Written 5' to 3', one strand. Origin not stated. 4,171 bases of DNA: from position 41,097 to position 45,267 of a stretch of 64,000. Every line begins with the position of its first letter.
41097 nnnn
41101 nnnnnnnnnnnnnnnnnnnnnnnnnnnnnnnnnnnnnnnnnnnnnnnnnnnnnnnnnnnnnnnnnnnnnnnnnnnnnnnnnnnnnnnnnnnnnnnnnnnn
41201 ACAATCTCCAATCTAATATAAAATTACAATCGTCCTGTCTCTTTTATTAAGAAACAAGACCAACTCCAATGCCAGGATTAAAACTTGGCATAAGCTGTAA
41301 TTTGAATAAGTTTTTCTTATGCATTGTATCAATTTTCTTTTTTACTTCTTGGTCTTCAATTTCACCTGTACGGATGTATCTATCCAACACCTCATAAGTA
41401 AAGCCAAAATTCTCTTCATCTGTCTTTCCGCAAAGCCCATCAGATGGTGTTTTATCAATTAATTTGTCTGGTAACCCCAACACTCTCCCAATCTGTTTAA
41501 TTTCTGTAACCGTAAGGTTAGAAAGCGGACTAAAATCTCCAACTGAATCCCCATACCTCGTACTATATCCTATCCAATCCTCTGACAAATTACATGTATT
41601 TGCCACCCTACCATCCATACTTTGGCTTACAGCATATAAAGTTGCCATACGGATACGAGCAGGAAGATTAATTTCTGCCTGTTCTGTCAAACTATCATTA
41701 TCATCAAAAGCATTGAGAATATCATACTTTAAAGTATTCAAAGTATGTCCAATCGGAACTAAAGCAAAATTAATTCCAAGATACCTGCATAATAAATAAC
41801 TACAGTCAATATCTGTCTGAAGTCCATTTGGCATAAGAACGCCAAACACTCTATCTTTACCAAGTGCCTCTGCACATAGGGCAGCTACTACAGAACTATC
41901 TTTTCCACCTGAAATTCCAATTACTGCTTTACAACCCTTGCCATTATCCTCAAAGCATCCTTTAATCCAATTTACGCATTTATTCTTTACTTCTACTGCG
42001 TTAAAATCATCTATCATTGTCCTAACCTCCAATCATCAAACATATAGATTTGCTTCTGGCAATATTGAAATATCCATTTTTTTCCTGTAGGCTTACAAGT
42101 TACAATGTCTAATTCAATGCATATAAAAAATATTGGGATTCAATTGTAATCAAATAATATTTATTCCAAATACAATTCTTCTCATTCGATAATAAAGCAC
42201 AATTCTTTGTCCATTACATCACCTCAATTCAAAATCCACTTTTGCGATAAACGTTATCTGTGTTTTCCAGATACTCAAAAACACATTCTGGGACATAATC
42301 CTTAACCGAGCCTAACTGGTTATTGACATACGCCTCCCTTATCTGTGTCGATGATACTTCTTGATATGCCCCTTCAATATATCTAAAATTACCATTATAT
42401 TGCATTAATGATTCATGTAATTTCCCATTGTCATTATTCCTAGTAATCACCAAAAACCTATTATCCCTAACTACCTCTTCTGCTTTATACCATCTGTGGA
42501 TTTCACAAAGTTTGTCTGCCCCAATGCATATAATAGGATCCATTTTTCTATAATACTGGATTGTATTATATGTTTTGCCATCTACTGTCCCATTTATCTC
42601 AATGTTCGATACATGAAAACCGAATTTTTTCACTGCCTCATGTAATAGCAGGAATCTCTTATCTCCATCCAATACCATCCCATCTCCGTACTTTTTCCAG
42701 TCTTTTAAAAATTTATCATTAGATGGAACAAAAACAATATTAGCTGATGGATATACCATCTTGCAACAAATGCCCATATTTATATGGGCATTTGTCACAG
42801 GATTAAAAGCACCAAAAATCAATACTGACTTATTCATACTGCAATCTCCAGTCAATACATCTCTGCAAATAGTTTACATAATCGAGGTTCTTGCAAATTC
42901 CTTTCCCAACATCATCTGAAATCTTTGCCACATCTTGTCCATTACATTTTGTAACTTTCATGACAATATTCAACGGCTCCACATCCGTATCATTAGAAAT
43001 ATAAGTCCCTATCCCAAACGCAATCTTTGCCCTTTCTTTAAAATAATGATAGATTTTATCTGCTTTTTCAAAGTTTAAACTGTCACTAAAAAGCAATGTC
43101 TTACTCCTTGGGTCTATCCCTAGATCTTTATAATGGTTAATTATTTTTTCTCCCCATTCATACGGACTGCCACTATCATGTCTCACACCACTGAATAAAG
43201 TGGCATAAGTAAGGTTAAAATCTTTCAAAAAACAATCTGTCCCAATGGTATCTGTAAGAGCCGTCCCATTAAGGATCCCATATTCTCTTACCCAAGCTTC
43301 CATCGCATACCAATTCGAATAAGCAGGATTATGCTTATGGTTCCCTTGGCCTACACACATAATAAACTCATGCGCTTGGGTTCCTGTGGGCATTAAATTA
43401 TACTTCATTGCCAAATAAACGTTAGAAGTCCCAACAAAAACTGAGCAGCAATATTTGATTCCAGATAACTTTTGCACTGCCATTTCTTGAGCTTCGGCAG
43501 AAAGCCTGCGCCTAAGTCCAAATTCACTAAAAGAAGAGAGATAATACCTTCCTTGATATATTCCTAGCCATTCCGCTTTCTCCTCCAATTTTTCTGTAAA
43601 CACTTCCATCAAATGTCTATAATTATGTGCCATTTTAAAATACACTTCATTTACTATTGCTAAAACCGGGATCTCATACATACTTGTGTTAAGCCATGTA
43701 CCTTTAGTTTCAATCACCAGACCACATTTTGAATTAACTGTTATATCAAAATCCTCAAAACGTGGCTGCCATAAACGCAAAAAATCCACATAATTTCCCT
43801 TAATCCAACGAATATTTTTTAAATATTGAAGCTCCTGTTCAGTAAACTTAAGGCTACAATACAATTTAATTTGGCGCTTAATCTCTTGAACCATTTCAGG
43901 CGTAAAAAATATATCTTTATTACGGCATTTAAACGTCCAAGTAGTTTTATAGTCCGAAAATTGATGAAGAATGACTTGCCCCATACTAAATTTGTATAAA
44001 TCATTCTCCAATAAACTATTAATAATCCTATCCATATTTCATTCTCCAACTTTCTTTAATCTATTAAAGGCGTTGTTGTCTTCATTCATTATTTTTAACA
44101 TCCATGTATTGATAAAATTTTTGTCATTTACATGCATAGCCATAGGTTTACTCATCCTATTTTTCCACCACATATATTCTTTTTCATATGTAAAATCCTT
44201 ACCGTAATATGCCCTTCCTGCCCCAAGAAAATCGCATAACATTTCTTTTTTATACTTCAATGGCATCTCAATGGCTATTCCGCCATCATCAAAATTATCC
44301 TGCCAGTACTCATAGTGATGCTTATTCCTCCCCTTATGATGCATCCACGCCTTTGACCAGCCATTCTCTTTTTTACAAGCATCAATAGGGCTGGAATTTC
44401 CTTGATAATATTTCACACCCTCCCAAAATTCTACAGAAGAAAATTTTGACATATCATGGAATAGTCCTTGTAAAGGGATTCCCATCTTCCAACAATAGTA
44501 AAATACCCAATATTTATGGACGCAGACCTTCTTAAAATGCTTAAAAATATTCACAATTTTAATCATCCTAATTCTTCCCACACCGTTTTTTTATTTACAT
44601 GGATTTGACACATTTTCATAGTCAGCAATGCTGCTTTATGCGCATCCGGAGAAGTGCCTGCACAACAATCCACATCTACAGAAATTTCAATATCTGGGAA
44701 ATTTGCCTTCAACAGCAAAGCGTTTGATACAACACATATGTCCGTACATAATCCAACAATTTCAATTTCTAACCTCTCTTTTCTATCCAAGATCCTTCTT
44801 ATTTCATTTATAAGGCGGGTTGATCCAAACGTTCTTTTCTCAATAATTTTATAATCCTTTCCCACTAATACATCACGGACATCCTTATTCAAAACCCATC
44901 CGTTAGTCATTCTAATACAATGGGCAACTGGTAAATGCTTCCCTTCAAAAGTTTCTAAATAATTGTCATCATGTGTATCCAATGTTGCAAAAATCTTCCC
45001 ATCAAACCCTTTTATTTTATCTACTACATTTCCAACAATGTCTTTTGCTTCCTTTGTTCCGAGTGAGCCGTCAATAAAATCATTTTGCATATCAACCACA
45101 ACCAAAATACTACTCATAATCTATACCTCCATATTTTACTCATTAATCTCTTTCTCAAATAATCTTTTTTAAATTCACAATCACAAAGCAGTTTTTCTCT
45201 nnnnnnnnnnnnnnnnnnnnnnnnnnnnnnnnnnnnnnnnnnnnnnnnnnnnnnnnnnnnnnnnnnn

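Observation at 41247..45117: Contiguous phage-borne nicotinamide-to-NAD+ salvage module (PncA-like, HD-like, PncB, NadD/NMNAT, NadE)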

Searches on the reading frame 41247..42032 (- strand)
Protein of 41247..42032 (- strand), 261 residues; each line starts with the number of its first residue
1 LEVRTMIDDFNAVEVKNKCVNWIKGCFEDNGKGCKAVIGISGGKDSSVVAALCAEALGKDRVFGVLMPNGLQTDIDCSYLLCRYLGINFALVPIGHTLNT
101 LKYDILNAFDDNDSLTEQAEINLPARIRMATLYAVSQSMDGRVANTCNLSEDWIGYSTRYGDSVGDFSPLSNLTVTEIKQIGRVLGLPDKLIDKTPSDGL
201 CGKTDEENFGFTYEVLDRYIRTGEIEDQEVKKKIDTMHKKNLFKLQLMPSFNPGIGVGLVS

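Call 3: search_protein_families(library=pfam, proteins=[window:41247-42032:-], max_evalue=0.01)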
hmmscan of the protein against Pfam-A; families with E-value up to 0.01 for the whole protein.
window:41247-42032:- (261 aa): 1 family
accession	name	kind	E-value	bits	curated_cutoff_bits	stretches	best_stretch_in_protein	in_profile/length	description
PF02540.23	NAD_synthase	-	8.6e-51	172.8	21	1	17-246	3-240/242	NAD synthase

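Call 4: search_protein_families(library=ncbifam, proteins=[window:41247-42032:-], max_evalue=0.01)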
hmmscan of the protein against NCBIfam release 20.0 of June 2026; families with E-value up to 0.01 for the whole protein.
window:41247-42032:- (261 aa): 11 families
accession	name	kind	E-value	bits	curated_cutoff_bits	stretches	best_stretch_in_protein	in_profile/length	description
TIGR00552.1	nadE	equivalog_domain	3.7e-52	177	63.65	1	13-249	3-241/251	NAD(+) synthase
NF010587.0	PRK13980.1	equivalog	4.9e-47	160.4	255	1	8-234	7-241/267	NAD+ synthase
NF010588.0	PRK13981.1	equivalog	1.3e-31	109.6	479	1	34-234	286-492/546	NAD+ synthase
NF001979.1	PRK00768.1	equivalog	1e-27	97.3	250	1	2-247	10-262/266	NAD(+) synthase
NF002048.0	PRK00876.1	subfamily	4e-27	94.9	313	2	15-102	19-108/330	NAD(+) synthase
NF000848.1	PRK00074.1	equivalog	3.9e-09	35.7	400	1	10-72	194-252/512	glutamine-hydrolyzing GMP synthase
NF002730.0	PRK02628.1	equivalog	4e-09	35.2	473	1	35-168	361-502/677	NAD(+) synthase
TIGR00884.1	guaA_Cterm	equivalog_domain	1.8e-08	34.1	338.75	1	34-74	17-56/310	glutamine-hydrolyzing GMP synthase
NF001138.1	PRK00143.1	equivalog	0.00039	19.5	284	0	36-71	2-35/345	tRNA 2-thiouridine(34) synthase MnmA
TIGR00420.1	trmU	equivalog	0.00061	18.8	236.95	0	35-69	2-34/351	tRNA 2-thiouridine(34) synthase MnmA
TIGR00268.2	TIGR00268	equivalog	0.0025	17.2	150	1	35-67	15-47/259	ATP-dependent sacrificial sulfur transferase LarE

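Call 5: search_protein_families(library=phrogs, proteins=[window:41247-42032:-], max_evalue=0.001)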
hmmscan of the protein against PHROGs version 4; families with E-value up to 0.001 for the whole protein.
window:41247-42032:- (261 aa): 3 families
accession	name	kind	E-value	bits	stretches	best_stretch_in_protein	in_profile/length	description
phrog_11189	-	other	2.1e-62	211.9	1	14-252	9-253/256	NAD synthetase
phrog_36784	-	other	2.9e-19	69.9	1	22-183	298-472/594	NAD synthetase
phrog_11956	-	unknown function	8.1e-06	25.7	0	34-71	220-256/515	-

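Call 28: search_solved_structures(query=window:41247-42032:-, show_alignments=2, max_evalue=0.001)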
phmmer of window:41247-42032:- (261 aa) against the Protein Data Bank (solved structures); distinct sequences matched with E-value up to 0.001: 28.
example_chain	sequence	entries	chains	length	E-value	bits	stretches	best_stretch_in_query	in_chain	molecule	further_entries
2e18_A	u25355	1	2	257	3.7e-32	115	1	35-220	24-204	NH(3)-dependent NAD(+) synthetase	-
3fiu_A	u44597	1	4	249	9.4e-28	100.6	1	6-250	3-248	NH(3)-dependent NAD(+) synthetase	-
3p52_A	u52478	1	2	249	5.4e-26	94.8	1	30-236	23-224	NH(3)-dependent NAD(+) synthetase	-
1xng_A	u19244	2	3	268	7.2e-25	91.1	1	35-236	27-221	NH(3)-dependent NAD(+) synthetase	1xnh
4xfd_A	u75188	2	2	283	3.5e-21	79.1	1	20-241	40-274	NH(3)-dependent NAD(+) synthetase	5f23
2pz8_A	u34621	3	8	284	3.2e-19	72.6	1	16-247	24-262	NH(3)-dependent NAD(+) synthetase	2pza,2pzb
6kv3_A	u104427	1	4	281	2.4e-18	69.8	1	20-247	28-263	NH(3)-dependent NAD(+) synthetase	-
3n05_A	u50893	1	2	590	2.5e-18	69.7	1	30-181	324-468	NH(3)-dependent NAD(+) synthetase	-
1ee1_A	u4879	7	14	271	5.6e-18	68.5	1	19-238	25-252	NH(3)-DEPENDENT NAD(+) SYNTHETASE | NAD SYNTHETASE | PROTEIN (NAD SYNTHETASE)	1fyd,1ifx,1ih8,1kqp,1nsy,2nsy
5kha_A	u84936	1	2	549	2.6e-17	66.4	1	36-221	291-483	Glutamine-dependent NAD+ synthetase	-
4f4h_A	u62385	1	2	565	3.7e-17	65.8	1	35-229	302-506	Glutamine dependent NAD+ synthetase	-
5wp0_A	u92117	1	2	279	1.2e-16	64.2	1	5-241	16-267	NH(3)-dependent NAD(+) synthetase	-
3dpi_A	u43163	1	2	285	1.6e-15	60.5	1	36-228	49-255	NAD+ synthetase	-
3q4g_A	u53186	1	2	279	1.8e-14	57.1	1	35-250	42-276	NH(3)-dependent NAD(+) synthetase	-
1wxe_A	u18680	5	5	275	3.7e-14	56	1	10-242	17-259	NH(3)-dependent NAD(+) synthetase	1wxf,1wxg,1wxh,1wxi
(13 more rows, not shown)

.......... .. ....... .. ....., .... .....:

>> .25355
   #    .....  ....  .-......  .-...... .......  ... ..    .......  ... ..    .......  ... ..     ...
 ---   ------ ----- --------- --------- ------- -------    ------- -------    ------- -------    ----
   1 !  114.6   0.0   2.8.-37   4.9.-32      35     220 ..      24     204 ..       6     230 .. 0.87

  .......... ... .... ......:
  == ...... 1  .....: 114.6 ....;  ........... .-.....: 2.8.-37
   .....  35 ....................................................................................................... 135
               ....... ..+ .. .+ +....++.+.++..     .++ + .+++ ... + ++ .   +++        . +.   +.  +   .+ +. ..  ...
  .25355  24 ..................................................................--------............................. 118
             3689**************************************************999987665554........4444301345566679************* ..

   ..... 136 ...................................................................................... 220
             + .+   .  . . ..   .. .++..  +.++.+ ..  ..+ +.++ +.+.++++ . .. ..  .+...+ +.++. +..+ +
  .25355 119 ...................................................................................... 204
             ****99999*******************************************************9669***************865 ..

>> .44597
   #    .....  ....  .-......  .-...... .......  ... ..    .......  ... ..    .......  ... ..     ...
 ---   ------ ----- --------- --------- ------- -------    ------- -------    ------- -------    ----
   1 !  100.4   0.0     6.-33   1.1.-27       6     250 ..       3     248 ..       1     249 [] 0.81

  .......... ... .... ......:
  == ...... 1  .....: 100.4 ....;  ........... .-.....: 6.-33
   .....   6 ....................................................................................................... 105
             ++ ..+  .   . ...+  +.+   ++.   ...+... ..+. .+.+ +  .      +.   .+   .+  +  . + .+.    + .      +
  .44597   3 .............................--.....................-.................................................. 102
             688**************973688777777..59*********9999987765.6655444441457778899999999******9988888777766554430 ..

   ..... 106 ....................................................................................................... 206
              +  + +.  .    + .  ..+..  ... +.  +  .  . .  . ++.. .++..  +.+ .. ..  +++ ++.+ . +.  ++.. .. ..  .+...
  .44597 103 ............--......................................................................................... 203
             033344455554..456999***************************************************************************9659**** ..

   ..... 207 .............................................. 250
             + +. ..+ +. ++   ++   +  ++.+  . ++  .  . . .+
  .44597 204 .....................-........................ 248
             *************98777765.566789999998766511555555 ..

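Call 55: search_protein_families(library=padloc, proteins=[window:41247-42032:-], max_evalue=0.001)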
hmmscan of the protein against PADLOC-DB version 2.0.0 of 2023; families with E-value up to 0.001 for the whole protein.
window:41247-42032:- (261 aa): 0 families

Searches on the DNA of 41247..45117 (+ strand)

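Call 7: search_dna_similar(query=window:41247-45117:+, collection=phages, mode=distant, max_rows=20)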
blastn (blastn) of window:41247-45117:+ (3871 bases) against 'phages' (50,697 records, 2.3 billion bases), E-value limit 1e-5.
Records with a match: 3; places in all: 3; records where one place covers at least 80% of the query: 0.
Best place of each record, by identity: 60-80% 3.
By first word of the organism name: Bacteriophage 3.
By host as written in the record: - 3.
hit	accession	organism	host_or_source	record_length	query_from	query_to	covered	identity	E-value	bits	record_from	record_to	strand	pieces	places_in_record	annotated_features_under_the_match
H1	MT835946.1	Bacteriophage sp.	human fecal samples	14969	135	1748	11%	72.6%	4e-13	239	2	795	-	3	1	record has no annotation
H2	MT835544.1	Bacteriophage sp.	human fecal samples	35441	116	423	8%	68.1%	3e-20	108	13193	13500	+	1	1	record has no annotation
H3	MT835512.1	Bacteriophage sp.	human fecal samples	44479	3349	3502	4%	70.8%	2e-10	76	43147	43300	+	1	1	record has no annotation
